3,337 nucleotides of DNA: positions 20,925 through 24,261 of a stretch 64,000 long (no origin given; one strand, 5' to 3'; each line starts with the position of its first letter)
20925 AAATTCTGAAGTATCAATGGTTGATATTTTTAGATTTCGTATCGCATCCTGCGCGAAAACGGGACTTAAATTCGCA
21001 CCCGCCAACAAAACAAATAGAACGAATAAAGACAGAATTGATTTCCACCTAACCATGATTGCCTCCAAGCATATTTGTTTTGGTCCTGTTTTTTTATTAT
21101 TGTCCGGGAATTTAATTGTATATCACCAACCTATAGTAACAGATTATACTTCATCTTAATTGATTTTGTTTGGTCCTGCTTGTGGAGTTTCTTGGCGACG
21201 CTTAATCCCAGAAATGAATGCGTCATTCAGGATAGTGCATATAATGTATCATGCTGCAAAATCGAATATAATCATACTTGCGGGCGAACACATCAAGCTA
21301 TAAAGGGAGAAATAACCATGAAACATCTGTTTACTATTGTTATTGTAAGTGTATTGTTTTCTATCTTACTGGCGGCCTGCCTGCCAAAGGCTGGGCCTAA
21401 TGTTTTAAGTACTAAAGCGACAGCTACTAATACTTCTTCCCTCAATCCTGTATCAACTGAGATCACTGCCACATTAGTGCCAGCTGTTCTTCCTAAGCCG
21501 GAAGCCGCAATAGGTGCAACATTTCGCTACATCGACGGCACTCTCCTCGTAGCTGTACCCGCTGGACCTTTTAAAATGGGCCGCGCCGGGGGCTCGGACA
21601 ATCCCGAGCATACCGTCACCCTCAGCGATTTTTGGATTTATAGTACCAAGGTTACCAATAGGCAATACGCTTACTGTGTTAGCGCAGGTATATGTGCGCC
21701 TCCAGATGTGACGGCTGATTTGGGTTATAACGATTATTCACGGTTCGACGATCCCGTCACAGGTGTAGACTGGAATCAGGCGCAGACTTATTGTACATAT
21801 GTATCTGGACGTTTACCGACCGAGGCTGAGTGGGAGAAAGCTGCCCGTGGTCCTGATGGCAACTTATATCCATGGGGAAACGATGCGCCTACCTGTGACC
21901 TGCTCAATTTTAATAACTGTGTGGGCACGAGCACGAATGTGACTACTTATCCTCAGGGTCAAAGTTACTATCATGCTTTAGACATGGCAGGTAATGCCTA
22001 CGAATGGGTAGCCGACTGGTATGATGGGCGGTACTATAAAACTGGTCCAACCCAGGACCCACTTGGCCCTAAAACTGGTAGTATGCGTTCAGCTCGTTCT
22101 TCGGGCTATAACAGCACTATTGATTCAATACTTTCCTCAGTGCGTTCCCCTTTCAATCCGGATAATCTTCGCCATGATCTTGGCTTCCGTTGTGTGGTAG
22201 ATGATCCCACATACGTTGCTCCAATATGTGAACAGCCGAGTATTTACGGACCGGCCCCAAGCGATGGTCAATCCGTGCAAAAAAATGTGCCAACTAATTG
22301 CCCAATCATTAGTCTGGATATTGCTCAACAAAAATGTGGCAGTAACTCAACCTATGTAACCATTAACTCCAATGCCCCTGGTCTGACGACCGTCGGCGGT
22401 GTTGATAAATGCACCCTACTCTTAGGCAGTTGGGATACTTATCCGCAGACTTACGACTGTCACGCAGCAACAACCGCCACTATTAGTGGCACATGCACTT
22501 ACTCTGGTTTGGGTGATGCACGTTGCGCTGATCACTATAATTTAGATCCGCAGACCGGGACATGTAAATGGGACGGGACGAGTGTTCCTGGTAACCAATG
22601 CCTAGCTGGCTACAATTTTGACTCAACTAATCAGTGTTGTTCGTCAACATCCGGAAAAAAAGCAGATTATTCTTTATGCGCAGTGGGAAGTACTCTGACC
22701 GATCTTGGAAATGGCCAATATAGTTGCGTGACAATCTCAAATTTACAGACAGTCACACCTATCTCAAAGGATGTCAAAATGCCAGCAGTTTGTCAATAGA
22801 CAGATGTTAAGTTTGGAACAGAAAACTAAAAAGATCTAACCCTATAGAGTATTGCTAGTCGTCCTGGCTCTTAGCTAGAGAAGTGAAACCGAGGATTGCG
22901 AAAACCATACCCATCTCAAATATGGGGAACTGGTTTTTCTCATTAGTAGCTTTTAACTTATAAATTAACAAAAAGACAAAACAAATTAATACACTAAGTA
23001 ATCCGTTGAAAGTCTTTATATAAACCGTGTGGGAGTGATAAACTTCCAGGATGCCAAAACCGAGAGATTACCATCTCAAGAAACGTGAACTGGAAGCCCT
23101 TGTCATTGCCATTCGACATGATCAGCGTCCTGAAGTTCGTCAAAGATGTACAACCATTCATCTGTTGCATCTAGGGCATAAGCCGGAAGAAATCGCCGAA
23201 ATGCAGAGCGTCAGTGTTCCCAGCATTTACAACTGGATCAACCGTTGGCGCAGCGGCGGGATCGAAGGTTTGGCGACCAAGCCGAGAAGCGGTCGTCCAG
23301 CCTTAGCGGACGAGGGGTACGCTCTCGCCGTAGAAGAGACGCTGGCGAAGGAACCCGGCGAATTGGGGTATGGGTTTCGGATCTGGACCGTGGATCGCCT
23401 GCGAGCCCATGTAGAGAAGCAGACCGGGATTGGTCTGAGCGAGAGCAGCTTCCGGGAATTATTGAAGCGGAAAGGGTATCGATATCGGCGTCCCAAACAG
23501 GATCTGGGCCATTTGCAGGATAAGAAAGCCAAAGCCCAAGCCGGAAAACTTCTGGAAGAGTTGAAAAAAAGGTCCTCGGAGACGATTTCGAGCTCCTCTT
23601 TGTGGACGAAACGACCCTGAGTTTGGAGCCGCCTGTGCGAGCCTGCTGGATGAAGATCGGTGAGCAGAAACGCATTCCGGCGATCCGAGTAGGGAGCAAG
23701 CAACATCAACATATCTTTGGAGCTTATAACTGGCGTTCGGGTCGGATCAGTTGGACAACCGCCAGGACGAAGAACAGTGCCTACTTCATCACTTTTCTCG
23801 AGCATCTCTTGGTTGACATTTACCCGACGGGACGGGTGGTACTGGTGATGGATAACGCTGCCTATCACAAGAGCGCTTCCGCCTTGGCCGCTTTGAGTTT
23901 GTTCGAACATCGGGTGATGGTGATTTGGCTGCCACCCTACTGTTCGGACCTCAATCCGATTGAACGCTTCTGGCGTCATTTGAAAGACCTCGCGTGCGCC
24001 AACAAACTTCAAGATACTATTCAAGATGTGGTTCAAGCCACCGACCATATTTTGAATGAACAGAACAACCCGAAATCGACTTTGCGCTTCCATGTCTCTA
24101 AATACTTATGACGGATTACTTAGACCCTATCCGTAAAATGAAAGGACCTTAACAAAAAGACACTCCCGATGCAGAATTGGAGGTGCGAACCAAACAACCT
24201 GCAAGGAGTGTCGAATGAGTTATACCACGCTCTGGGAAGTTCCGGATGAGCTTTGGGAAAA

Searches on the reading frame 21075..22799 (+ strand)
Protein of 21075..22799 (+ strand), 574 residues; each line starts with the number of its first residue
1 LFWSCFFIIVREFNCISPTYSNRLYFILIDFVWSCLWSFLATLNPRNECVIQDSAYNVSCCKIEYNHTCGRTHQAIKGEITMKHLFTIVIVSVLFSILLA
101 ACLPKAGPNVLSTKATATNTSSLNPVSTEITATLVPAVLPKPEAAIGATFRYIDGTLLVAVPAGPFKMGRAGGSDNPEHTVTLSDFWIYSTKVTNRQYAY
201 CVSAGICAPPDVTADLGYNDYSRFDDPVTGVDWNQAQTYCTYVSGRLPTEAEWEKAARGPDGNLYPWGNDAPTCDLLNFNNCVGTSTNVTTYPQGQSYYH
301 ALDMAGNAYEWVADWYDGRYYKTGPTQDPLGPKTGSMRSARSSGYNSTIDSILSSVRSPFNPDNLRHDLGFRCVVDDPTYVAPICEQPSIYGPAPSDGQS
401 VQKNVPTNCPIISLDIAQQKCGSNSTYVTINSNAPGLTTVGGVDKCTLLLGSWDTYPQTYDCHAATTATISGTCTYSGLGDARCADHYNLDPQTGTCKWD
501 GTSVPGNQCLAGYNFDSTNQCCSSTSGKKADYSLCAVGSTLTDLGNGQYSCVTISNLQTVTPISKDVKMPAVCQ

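Call 9: search_protein_families(library=pfam, proteins=[window:21075-22799:+], max_evalue=0.01)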
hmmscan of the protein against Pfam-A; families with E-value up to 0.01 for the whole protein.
window:21075-22799:+ (574 aa): 1 family
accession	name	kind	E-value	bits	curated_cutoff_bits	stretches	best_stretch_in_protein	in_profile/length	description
PF03781.23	FGE-sulfatase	-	2.8e-40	139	23.3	1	158-374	5-254/255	Sulfatase-modifying factor enzyme 1-like domain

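Call 66: search_protein_families(library=ncbifam, proteins=[window:21075-22799:+], max_evalue=0.01)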
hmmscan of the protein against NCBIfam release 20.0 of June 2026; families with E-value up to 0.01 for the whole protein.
window:21075-22799:+ (574 aa): 6 families
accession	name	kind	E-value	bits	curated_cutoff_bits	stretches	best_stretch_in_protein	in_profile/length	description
TIGR03525.2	GldK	equivalog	2.9e-17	63.1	350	2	220-374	213-404/408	T9SS ring complex lipoprotein PorK/GldK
TIGR03440.2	egtB_TIGR03440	equivalog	1.4e-15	57.3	360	1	223-318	271-354/413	ergothioneine biosynthesis protein EgtB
NF041186.1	SenA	equivalog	6e-15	55.5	420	1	225-374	270-381/382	selenoneine synthase SenA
NF051459.1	pyoverdine_PvdO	equivalog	5.8e-07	28.9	500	1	145-373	22-276/280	dihydropyoverdine dehydrogenase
TIGR03530.1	GldJ_short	equivalog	1.6e-06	27.3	382.9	0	93-242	9-176/396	gliding motility lipoprotein GldJ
TIGR02171.1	Fb_sc_TIGR02171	subfamily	0.00016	19.9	544.35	1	246-317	160-219/912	TIGR02171 family lipoprotein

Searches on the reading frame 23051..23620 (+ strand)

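Call 9: search_protein_families(library=pfam, proteins=[window:23051-23620:+], max_evalue=0.01)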
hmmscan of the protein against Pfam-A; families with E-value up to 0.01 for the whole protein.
window:23051-23620:+ (189 aa): 6 families
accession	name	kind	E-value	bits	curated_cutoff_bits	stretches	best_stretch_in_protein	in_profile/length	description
PF13565.12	HTH_32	-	1.4e-14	54.8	33.7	1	58-138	1-73/73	Homeodomain-like domain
PF13551.12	HTH_29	-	2.3e-12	47.2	28.1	1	32-84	1-54/64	Winged helix-turn helix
PF13592.12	HTH_33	-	3.6e-12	46.2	25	1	109-162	2-54/60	Winged helix-turn helix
PF13384.12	HTH_23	-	8.4e-11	41.8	24.6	1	27-74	2-49/50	Homeodomain-like domain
PF13518.12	HTH_28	-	3e-08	34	25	1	46-82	16-52/52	Helix-turn-helix domain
PF06056.18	Terminase_5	-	6.9e-05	23.1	20.3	1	36-80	7-51/58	Putative ATPase subunit of terminase (gpP-like)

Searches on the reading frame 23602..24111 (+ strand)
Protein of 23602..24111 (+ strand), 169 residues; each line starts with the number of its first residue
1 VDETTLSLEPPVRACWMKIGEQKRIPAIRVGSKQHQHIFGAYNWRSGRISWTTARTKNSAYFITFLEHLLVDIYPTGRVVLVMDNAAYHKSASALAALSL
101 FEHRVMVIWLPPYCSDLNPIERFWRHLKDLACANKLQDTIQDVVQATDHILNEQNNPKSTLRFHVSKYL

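Call 9: search_protein_families(library=pfam, proteins=[window:23602-24111:+], max_evalue=0.01)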
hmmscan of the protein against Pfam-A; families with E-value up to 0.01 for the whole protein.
window:23602-24111:+ (169 aa): 2 families
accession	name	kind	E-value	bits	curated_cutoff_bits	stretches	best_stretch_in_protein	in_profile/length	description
PF13358.12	DDE_3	-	1.1e-28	100.4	28.6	1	1-133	5-135/146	DDE superfamily endonuclease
PF07592.17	DDE_Tnp_ISAZ013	-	0.0039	16.7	26.9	1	102-146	212-256/308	Rhodopirellula transposase DDE domain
